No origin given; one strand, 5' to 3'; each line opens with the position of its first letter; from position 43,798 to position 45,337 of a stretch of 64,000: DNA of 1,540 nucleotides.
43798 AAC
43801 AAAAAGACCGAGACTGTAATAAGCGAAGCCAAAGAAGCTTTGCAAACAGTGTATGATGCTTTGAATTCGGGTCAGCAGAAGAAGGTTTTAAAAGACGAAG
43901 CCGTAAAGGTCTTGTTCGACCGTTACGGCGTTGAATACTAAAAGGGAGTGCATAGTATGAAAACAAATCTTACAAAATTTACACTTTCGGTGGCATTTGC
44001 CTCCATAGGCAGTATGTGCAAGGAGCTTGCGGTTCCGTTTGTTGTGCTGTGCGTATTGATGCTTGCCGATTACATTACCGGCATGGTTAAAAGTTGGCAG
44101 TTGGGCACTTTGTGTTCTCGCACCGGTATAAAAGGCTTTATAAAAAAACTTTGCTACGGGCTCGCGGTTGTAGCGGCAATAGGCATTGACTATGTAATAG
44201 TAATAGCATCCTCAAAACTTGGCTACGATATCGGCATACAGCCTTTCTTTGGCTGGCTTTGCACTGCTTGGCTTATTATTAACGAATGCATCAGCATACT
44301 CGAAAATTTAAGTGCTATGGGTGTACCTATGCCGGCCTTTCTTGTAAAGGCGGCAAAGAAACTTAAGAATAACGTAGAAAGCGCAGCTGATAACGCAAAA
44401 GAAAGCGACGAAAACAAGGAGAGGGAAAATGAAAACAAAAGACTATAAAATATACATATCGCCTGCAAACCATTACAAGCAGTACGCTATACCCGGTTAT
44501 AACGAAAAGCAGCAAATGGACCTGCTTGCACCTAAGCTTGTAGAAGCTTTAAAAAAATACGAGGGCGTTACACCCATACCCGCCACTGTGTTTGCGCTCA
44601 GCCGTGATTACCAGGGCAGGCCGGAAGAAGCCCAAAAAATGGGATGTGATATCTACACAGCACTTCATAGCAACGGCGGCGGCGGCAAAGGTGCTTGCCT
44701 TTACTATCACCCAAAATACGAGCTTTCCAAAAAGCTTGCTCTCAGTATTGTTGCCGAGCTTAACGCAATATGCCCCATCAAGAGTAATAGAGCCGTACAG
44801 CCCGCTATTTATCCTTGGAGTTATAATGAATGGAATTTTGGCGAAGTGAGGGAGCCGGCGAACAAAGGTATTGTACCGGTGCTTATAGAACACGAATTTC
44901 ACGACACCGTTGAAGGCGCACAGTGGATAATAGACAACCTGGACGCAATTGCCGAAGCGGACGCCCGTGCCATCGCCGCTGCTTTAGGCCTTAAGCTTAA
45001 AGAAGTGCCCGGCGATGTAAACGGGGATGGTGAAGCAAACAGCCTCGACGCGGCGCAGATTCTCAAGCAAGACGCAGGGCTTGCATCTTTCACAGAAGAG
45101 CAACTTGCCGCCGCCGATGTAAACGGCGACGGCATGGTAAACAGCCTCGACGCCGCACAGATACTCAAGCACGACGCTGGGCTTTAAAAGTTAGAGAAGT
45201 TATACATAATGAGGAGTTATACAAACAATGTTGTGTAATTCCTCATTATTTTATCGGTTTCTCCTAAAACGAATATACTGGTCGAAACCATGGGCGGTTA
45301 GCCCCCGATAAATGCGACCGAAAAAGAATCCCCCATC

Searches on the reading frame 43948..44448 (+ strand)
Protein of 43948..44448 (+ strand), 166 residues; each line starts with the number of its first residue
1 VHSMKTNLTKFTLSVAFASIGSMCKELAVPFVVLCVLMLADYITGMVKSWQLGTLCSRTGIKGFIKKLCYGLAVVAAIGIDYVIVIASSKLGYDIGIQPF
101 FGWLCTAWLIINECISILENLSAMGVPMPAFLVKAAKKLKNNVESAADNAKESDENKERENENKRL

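Call 71: search_protein_families(library=pfam, proteins=[window:43948-44448:+], max_evalue=0.001)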
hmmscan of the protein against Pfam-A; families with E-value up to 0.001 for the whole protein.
window:43948-44448:+ (166 aa): 1 family
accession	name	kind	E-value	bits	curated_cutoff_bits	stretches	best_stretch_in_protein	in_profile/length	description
PF05105.17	Phage_holin_4_1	-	1e-28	100.2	22.2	1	20-141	3-116/116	Bacteriophage holin family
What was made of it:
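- On Phage holins / pinholins: The prophage's own holin is at 43948-44448 (call 71).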

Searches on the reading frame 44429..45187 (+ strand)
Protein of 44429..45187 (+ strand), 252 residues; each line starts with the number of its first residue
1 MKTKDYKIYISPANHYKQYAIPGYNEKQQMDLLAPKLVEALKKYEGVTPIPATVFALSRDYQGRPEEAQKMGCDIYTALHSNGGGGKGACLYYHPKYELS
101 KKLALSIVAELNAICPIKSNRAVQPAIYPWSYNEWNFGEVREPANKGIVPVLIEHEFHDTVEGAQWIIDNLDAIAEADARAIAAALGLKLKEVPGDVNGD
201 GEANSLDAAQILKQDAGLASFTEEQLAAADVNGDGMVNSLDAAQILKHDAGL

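Call 71: search_protein_families(library=pfam, proteins=[window:44429-45187:+], max_evalue=0.001)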
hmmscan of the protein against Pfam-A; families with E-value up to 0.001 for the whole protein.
window:44429-45187:+ (252 aa): 3 families
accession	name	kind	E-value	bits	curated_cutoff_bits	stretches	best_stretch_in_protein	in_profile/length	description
PF00404.24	Dockerin_1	-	1.4e-13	51.2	22.9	1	194-245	1-52/57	Dockerin type I domain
PF01520.23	Amidase_3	-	2.8e-06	27.9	27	1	22-183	18-173/174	N-acetylmuramoyl-L-alanine amidase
PF01839.29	FG-GAP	-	0.00048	20.4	22.1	0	225-235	4-14/37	FG-GAP repeat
